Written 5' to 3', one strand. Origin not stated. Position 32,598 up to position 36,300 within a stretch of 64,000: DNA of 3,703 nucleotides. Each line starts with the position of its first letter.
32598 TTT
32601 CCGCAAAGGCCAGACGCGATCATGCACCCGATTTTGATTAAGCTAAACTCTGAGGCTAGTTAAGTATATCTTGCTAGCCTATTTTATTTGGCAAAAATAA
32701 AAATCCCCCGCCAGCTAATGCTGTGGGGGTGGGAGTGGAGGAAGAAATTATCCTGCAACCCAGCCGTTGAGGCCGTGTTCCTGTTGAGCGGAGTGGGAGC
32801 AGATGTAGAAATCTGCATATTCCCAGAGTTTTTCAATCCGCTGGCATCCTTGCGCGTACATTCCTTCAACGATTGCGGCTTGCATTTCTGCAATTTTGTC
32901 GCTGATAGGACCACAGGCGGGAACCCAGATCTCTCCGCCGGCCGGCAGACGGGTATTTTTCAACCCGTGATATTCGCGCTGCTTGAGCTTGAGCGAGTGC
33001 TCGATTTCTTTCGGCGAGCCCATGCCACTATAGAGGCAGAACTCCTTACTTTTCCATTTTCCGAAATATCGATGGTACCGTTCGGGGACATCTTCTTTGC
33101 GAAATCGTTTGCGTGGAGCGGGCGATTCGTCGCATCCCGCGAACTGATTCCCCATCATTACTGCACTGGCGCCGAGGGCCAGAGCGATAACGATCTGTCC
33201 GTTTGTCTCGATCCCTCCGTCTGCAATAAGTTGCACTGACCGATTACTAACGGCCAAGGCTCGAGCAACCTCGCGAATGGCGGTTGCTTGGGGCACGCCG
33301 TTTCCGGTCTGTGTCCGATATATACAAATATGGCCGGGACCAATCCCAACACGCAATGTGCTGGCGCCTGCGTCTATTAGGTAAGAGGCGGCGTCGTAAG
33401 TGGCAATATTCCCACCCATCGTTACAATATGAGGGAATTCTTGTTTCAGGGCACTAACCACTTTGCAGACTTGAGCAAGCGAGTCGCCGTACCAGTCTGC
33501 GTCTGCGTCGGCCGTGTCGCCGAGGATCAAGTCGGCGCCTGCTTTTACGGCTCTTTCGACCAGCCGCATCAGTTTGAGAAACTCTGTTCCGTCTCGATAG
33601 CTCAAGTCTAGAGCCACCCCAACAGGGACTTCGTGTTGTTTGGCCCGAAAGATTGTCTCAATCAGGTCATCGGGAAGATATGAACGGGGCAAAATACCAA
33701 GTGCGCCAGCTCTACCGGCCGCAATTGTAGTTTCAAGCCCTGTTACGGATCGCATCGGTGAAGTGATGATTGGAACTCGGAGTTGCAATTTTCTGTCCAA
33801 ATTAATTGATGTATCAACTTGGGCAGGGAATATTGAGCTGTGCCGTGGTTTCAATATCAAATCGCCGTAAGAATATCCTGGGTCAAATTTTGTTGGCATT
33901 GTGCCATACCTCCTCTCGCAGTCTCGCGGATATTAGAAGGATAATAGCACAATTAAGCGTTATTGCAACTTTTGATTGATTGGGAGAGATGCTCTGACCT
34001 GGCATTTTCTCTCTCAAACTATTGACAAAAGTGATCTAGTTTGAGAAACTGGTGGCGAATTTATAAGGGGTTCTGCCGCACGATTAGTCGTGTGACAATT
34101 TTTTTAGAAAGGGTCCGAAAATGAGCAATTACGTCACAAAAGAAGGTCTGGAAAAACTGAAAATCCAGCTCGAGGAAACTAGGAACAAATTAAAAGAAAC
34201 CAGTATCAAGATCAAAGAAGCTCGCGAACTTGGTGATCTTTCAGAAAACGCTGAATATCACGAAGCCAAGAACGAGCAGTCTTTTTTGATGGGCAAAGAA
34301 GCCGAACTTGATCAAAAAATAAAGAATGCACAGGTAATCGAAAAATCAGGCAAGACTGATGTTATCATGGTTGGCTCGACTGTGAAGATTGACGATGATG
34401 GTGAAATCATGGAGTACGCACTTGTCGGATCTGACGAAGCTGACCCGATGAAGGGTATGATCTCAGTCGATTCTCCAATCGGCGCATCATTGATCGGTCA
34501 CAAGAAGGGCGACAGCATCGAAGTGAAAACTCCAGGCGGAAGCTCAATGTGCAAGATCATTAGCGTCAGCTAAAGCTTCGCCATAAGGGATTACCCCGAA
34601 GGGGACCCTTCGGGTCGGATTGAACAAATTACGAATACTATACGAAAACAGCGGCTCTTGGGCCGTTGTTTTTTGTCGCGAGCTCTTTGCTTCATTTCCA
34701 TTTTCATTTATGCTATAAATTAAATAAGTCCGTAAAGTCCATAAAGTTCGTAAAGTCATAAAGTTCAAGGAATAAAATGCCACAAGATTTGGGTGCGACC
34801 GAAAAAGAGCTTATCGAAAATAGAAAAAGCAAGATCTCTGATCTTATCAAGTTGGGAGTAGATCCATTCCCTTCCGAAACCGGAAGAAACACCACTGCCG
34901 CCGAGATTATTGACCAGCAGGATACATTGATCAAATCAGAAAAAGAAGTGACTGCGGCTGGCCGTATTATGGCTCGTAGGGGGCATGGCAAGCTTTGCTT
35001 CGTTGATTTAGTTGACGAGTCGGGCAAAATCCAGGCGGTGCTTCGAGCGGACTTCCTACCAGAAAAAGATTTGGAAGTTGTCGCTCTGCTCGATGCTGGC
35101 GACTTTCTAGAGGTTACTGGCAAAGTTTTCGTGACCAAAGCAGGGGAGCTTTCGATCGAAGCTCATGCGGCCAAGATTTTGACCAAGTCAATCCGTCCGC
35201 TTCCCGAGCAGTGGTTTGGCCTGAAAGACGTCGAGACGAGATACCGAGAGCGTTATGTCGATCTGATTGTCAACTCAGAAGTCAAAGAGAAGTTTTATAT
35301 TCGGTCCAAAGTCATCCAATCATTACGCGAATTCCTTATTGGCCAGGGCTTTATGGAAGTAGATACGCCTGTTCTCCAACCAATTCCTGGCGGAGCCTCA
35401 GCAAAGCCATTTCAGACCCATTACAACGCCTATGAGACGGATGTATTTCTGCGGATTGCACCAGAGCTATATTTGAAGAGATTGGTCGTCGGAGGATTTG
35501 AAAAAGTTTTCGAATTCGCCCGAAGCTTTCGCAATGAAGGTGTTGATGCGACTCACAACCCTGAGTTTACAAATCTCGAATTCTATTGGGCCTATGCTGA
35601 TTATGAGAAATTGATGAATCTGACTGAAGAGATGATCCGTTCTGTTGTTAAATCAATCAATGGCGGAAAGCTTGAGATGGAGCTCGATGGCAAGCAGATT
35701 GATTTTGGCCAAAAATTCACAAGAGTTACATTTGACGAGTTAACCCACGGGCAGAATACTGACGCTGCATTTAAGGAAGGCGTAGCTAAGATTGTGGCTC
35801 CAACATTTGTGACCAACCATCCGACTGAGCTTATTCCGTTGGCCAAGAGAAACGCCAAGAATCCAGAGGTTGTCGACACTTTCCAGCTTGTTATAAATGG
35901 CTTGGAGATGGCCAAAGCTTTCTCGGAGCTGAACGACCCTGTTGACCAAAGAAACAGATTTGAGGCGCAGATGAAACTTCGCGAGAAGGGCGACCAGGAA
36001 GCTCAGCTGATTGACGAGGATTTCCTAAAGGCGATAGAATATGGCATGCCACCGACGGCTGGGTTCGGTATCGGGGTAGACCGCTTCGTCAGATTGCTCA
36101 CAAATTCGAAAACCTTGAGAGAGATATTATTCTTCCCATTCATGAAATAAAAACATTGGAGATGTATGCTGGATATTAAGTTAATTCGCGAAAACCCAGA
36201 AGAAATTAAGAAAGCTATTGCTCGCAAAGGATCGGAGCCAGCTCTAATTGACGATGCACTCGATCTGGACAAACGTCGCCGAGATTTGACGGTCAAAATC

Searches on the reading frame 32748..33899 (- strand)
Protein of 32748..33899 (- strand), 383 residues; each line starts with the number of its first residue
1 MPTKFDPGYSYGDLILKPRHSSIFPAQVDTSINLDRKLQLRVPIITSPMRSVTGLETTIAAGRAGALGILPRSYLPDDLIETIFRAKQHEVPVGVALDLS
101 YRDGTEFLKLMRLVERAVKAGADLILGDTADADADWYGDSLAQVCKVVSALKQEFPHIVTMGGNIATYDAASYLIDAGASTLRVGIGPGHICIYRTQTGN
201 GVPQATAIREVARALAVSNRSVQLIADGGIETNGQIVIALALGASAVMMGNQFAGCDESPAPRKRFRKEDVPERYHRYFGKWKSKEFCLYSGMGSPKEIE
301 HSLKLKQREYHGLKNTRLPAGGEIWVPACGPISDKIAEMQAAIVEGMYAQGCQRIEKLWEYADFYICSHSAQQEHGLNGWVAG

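Call 17: search_protein_families(library=pfam, proteins=[window:32748-33899:-])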
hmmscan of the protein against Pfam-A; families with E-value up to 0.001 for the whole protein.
window:32748-33899:- (383 aa): 5 families
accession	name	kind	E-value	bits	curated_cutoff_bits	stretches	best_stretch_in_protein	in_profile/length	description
PF00478.31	IMPDH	-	4.5e-70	236.8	25.6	1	8-375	1-342/345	IMP dehydrogenase / GMP reductase domain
PF03060.21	NMO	-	3.9e-12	46.7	28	1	38-263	8-235/331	Nitronate monooxygenase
PF01645.23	Glu_synthase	-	4.3e-06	26.6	20.4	1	199-252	251-306/369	Conserved region in glutamate synthase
PF01070.24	FMN_dh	-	5.7e-06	26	24.9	1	203-253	258-305/350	FMN-dependent dehydrogenase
PF01180.27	DHO_dh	-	0.00072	19.3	27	0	205-253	224-272/291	Dihydroorotate dehydrogenase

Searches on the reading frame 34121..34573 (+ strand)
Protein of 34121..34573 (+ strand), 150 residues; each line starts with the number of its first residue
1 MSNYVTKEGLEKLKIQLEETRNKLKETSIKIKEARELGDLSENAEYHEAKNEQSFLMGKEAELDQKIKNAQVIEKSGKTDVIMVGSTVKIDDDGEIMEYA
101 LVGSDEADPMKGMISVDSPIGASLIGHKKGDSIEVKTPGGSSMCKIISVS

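Call 17: search_protein_families(library=pfam, proteins=[window:34121-34573:+])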
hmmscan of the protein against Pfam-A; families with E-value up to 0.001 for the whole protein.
window:34121-34573:+ (150 aa): 3 families
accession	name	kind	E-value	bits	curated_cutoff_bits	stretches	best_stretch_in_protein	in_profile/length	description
PF01272.25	GreA_GreB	-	7.5e-24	83.9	26.9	1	79-150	3-76/77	Transcription elongation factor, GreA/GreB, C-term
PF03449.20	GreA_GreB_N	-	3e-21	75.8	24.5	1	3-72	1-71/71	Transcription elongation factor, N-terminal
PF25762.1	HAUS1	-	0.00081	19.7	40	1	6-89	126-209/236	HAUS augmin-like complex subunit 1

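Call 19: find_encoding_contigs(protein=window:34121-34573:+, flank=3000, max_places=10)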
Protein window:34121-34573:+ (150 aa): no gene with exactly this product is on record in the collection.

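Call 51: find_homologous_proteins(query=window:34121-34573:+, max_evalue=1e-30)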
Query window:34121-34573:+ (150 aa): 723 proteins with E <= 1e-30 among 7632 candidates; the best 120 are listed.
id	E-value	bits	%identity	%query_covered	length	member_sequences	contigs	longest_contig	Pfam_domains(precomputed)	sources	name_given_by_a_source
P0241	6.1e-87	306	100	100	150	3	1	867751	PF01272.26,PF03449.21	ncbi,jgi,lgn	ncbi:MAG: transcription elongation factor GreA [Patescibacteria group bacterium]|jgi:transcription e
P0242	8.3e-72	257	83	100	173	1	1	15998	PF01272.26,PF03449.21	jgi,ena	-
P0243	3.4e-71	255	83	100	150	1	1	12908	PF01272.26,PF03449.21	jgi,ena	-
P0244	6.6e-68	245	77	100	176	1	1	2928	PF01272.26,PF03449.21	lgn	-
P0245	1.9e-67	243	77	99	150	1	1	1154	PF01272.26,PF03449.21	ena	-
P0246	6.1e-67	242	77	99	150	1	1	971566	PF01272.26,PF03449.21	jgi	jgi:transcription elongation factor GreA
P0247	2.3e-65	237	77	100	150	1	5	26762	PF01272.26,PF03449.21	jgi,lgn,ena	-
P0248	3.8e-65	236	77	100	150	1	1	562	PF01272.26,PF03449.21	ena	-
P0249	5.7e-65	235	75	100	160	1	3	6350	PF01272.26,PF03449.21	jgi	jgi:transcription elongation factor GreA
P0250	7.1e-65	235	75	100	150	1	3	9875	PF01272.26,PF03449.21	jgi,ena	-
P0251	8.6e-65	235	75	100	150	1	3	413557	PF01272.26,PF03449.21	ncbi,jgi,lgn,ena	ncbi:MAG: transcription elongation factor GreA [Candidatus Berkelbacteria bacterium]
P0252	7.6e-64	232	74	100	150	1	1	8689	PF01272.26,PF03449.21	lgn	-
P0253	1.6e-63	231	76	99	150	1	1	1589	PF01272.26,PF03449.21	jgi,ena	-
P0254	2.7e-63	230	73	100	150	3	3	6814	PF01272.26,PF03449.21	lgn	-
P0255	2.9e-63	230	73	99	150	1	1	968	PF01272.26,PF03449.21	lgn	-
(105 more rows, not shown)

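Call 52: find_encoding_contigs(protein=P0243, flank=10000, max_places=3)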
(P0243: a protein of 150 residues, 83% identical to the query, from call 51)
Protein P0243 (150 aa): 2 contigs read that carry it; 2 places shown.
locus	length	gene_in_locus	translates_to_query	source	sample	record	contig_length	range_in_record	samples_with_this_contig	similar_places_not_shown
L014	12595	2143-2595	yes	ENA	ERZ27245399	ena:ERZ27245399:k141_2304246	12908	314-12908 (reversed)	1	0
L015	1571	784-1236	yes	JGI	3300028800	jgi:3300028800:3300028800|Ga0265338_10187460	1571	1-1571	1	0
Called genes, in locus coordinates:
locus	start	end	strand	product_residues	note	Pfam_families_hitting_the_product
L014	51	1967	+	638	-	PF03717:PBP_dimer, PF00905:Transpeptidase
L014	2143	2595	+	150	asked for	PF03449:GreA_GreB_N, PF01272:GreA_GreB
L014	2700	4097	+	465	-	PF04055:Radical_SAM (faint)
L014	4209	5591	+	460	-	PF01336:tRNA_anti-codon, PF00152:tRNA-synt_2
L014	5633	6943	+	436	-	PF02403:Seryl_tRNA_N, PF00587:tRNA-synt_2b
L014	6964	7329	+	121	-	PF02482:Ribosomal_S30AE (faint)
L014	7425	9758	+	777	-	PF07517:SecA_DEAD, PF01043:SecA_PP_bind, PF21090:P-loop_SecA, PF07516:SecA_SW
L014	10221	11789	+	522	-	PF01676:Metalloenzyme, PF06415:iPGM_N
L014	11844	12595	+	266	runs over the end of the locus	PF00005:ABC_tran, PF13304:AAA_21 (faint)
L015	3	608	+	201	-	?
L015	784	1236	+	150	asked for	PF03449:GreA_GreB_N, PF01272:GreA_GreB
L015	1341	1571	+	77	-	?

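Call 53: find_encoding_contigs(protein=P0246, flank=10000, max_places=3)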
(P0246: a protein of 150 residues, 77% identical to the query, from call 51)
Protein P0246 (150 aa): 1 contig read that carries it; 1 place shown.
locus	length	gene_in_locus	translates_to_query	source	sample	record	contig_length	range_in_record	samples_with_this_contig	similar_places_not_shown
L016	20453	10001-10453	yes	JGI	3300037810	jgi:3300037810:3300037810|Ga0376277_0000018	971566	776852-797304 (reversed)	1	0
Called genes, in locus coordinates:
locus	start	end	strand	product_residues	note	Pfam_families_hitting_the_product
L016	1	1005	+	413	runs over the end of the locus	PF06723:MreB_Mbl (weak), PF11104:PilM_2 (weak), PF06277:EutA (weak), PF14450:FtsA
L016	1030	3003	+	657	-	-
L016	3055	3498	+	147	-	PF03652:RuvX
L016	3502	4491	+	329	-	PF02618:YceG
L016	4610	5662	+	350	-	PF00022:Actin (weak), PF06723:MreB_Mbl, PF00012:HSP70 (weak), PF11104:PilM_2 (faint), PF14450:FtsA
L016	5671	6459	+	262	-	PF04085:MreC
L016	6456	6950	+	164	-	-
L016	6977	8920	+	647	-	PF03717:PBP_dimer, PF00905:Transpeptidase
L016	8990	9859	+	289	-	-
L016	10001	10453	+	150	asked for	PF03449:GreA_GreB_N, PF01272:GreA_GreB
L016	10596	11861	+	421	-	PF02403:Seryl_tRNA_N, PF00587:tRNA-synt_2b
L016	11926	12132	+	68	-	-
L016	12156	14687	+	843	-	-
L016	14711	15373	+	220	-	-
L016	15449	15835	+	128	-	PF02482:Ribosomal_S30AE (weak)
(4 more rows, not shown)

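Call 63: find_encoding_contigs(protein=P0247, flank=3000, max_places=6)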
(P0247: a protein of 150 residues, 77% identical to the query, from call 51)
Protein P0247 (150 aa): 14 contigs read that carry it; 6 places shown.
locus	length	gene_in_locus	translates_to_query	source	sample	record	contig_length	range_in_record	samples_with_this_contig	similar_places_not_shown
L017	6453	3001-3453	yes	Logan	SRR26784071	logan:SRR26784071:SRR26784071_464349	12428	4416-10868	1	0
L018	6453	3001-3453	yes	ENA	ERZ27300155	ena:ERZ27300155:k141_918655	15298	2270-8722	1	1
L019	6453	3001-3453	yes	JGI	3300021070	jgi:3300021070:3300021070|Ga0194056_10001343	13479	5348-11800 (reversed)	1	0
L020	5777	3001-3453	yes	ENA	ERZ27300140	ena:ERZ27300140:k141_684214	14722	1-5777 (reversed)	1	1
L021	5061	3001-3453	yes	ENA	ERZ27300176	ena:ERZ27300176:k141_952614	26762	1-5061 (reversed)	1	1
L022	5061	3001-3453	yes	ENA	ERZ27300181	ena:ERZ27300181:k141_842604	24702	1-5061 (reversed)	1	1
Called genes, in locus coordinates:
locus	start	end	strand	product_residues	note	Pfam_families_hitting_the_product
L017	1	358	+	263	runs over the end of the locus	PF04085:MreC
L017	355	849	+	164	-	-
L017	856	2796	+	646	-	PF03717:PBP_dimer, PF00905:Transpeptidase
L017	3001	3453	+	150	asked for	PF03449:GreA_GreB_N, PF01272:GreA_GreB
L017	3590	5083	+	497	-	PF01336:tRNA_anti-codon, PF00152:tRNA-synt_2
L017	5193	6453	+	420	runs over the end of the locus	PF02403:Seryl_tRNA_N, PF00587:tRNA-synt_2b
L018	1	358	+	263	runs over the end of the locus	PF04085:MreC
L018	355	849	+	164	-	-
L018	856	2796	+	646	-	PF03717:PBP_dimer, PF00905:Transpeptidase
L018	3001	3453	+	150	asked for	PF03449:GreA_GreB_N, PF01272:GreA_GreB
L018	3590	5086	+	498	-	PF01336:tRNA_anti-codon, PF00152:tRNA-synt_2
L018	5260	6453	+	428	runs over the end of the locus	PF02403:Seryl_tRNA_N, PF00587:tRNA-synt_2b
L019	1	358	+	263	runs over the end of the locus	PF04085:MreC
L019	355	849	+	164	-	-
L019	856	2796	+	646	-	PF03717:PBP_dimer, PF00905:Transpeptidase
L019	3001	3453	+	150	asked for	PF03449:GreA_GreB_N, PF01272:GreA_GreB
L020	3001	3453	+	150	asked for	PF03449:GreA_GreB_N, PF01272:GreA_GreB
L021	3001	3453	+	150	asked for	PF03449:GreA_GreB_N, PF01272:GreA_GreB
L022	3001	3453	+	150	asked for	PF03449:GreA_GreB_N, PF01272:GreA_GreB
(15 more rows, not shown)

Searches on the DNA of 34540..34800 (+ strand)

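Call 27: search_rna_families(source=window, start=34540, end=34800, threshold=evalue, max_evalue=10)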
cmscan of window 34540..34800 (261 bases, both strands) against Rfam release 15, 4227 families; matches with E-value up to 10: 6.
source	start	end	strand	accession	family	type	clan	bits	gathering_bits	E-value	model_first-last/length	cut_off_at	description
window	34586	34641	+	RF04335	Plastid-rpl20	Cis-reg;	-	17.8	53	3.3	1-80/80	no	Plastid-rpl20 3UTR RNA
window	34618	34678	+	RF02054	STnc420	Gene; sRNA;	-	17.3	70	0.75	1-58/58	no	Salmonella enterica sRNA STnc420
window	34576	34713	+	RF02132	HOXB13-AS1_1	Gene; lncRNA;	-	15.2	60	0.37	1-136/136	no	HOXB13 antisense RNA 1 conserved region 1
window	34719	34763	-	RF01199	snR58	Gene; snRNA; snoRNA; CD-box;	CL00077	14.4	70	7.5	1-97/97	no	Small nucleolar RNA snR58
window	34665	34782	+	RF00648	MIR396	Gene; miRNA;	-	13.8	80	5.2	1-118/118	no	MIR396 microRNA precursor family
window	34607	34673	+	RF02607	AbsR25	Gene; sRNA;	-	13.1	47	7.1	1-164/164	no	Acinetobacter sRNA 25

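Call 79: search_dna_similar(query=window:34580-34641:+, collection=plasmids, mode=distant, max_evalue=1, max_rows=10)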
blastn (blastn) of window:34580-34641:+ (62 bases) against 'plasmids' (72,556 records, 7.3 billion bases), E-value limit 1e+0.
No match.

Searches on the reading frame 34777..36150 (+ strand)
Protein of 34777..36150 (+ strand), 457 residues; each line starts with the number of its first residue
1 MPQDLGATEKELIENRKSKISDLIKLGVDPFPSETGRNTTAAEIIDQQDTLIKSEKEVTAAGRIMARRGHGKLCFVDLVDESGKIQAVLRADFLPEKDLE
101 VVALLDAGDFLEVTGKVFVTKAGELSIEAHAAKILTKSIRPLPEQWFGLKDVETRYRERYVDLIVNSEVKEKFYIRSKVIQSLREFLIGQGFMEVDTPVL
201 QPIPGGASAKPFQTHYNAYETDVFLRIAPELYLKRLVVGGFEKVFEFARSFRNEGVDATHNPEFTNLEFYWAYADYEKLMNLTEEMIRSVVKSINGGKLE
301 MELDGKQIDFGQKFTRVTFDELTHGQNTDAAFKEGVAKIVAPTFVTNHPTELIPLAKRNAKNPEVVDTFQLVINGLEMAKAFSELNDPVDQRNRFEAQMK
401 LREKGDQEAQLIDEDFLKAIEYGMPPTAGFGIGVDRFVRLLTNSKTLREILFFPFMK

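Call 17: search_protein_families(library=pfam, proteins=[window:34777-36150:+])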
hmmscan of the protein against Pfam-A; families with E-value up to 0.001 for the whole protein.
window:34777-36150:+ (457 aa): 3 families
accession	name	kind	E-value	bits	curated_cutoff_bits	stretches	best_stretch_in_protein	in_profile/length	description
PF00152.25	tRNA-synt_2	-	4.1e-88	295.8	25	1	152-456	2-307/308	tRNA synthetases class II (D, K and N)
PF01336.31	tRNA_anti-codon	-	3.2e-16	59.5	27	1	58-134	1-74/75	OB-fold nucleic acid binding domain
PF01409.25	tRNA-synt_2d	-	4.5e-07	30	19.8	1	243-306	104-165/246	tRNA synthetases class II core domain (F)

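Call 32: find_homologous_proteins(query=window:34777-36150:+, max_evalue=1e-60)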
Query window:34777-36150:+ (457 aa): 7999 proteins with E <= 1e-60 among 8000 candidates; the best 120 are listed.
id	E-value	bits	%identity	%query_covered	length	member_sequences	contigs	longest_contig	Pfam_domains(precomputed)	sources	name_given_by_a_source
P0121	0.0e+0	1016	100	100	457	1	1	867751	PF01409.26,PF01336.32,PF00152.26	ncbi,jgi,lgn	ncbi:MAG: lysine--tRNA ligase [Patescibacteria group bacterium]|jgi:lysyl-tRNA synthetase class 2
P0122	1.9e-283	958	94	100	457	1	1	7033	PF01409.26,PF01336.32,PF00152.26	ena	-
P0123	3.1e-282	954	94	100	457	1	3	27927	PF01409.26,PF01336.32,PF00152.26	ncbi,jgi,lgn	jgi:lysyl-tRNA synthetase class 2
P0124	7.5e-250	847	82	100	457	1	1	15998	PF01409.26,PF01336.32,PF00152.26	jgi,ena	-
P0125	7.6e-239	811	77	100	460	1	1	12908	PF01336.32,PF00152.26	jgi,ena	-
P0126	1.3e-224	764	74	99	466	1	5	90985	PF01409.26,PF01336.32,PF00152.26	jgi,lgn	-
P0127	4.3e-224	762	74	100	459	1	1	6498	PF01409.26,PF01336.32,PF00152.26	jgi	jgi:lysyl-tRNA synthetase class 2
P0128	4.5e-224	762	73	100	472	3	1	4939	PF01409.26,PF01336.32,PF00152.26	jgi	jgi:lysyl-tRNA synthetase class 2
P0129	5.7e-224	762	73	100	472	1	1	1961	PF01409.26,PF01336.32,PF00152.26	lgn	-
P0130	7.2e-224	762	71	100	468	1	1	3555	PF01409.26,PF01336.32,PF00152.26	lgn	-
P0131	1.1e-223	761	72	100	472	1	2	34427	PF01409.26,PF01336.32,PF00152.26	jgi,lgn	-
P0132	1.3e-222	758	72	100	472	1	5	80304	PF01409.26,PF01336.32,PF00152.26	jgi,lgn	-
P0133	7.4e-221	752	73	100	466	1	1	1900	PF01409.26,PF01336.32,PF00152.26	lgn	-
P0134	6.2e-220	749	70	100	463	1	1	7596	PF01409.26,PF01336.32,PF00152.26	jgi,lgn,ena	-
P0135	2.0e-219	747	71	100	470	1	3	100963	PF01409.26,PF01336.32,PF00152.26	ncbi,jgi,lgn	jgi:lysyl-tRNA synthetase class 2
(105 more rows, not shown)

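Call 33: find_encoding_contigs(protein=P0123, flank=10000, max_places=4)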
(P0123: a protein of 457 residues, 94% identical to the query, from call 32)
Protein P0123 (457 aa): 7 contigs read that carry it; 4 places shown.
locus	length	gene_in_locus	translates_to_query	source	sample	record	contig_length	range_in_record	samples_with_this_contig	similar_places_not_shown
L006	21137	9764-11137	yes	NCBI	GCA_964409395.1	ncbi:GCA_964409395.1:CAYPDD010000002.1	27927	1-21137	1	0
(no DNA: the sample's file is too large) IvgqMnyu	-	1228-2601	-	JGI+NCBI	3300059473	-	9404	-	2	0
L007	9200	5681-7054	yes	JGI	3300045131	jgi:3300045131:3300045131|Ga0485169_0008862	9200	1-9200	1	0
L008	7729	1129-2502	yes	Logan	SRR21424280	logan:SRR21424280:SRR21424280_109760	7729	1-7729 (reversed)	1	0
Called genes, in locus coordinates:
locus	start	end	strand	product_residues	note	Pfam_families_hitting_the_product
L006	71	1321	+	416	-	PF06723:MreB_Mbl, PF00012:HSP70 (weak), PF06277:EutA (weak), PF11104:PilM_2 (weak), PF14450:FtsA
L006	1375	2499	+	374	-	-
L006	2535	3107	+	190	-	-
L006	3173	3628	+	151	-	PF03652:RuvX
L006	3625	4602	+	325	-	PF02618:YceG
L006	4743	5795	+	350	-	PF00022:Actin (faint), PF06723:MreB_Mbl, PF00012:HSP70, PF11104:PilM_2 (faint), PF14450:FtsA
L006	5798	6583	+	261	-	PF04085:MreC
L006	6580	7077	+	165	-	-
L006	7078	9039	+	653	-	PF03717:PBP_dimer, PF00905:Transpeptidase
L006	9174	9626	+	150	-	PF03449:GreA_GreB_N, PF01272:GreA_GreB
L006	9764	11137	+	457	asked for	PF01336:tRNA_anti-codon, PF01409:tRNA-synt_2d (faint), PF00152:tRNA-synt_2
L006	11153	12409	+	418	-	PF02403:Seryl_tRNA_N, PF00587:tRNA-synt_2b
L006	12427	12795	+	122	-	PF02482:Ribosomal_S30AE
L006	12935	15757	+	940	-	-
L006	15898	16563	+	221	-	PF02592:Vut_1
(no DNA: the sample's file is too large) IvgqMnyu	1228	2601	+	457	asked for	PF01336:tRNA_anti-codon, PF01409:tRNA-synt_2d (faint), PF00152:tRNA-synt_2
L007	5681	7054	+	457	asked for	PF01336:tRNA_anti-codon, PF01409:tRNA-synt_2d (faint), PF00152:tRNA-synt_2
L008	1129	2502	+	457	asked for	PF01336:tRNA_anti-codon, PF01409:tRNA-synt_2d (faint), PF00152:tRNA-synt_2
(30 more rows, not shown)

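Call 34: find_encoding_contigs(protein=P0122, flank=10000, max_places=3)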
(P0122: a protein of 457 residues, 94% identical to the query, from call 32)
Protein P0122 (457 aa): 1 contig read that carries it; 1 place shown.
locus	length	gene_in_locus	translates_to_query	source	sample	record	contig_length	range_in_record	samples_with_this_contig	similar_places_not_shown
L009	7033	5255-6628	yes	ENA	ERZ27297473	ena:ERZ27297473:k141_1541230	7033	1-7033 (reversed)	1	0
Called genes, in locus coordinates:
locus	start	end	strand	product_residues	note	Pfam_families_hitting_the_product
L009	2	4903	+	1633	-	?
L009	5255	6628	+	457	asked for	PF01336:tRNA_anti-codon, PF01409:tRNA-synt_2d (faint), PF00152:tRNA-synt_2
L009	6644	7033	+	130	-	?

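Call 35: find_encoding_contigs(protein=P0124, flank=10000, max_places=3)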
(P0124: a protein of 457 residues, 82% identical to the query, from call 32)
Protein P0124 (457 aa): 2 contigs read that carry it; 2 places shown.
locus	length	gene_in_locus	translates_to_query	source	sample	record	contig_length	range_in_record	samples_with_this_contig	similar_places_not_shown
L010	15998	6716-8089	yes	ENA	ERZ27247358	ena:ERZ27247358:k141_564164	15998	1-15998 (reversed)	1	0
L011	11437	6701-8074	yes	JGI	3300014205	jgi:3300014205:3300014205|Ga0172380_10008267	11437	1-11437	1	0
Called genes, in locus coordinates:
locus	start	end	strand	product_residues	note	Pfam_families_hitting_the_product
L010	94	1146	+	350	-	PF00022:Actin (weak), PF06723:MreB_Mbl, PF00012:HSP70, PF11104:PilM_2 (faint), PF14450:FtsA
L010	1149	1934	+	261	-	PF04085:MreC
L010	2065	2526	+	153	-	-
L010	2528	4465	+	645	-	PF03717:PBP_dimer, PF00905:Transpeptidase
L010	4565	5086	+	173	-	PF03449:GreA_GreB_N, PF01272:GreA_GreB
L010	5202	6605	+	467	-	-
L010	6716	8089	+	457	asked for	PF01336:tRNA_anti-codon, PF01409:tRNA-synt_2d (faint), PF00152:tRNA-synt_2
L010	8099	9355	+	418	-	PF02403:Seryl_tRNA_N, PF00587:tRNA-synt_2b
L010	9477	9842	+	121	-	PF02482:Ribosomal_S30AE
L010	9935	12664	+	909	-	PF07517:SecA_DEAD, PF01043:SecA_PP_bind, PF21090:P-loop_SecA, PF07516:SecA_SW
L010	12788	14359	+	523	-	PF01676:Metalloenzyme, PF06415:iPGM_N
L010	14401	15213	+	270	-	PF00005:ABC_tran, PF13304:AAA_21 (faint)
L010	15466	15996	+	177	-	?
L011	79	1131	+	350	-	PF00022:Actin (weak), PF06723:MreB_Mbl, PF00012:HSP70, PF11104:PilM_2 (faint), PF14450:FtsA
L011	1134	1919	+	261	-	PF04085:MreC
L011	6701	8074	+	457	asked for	PF01336:tRNA_anti-codon, PF01409:tRNA-synt_2d (faint), PF00152:tRNA-synt_2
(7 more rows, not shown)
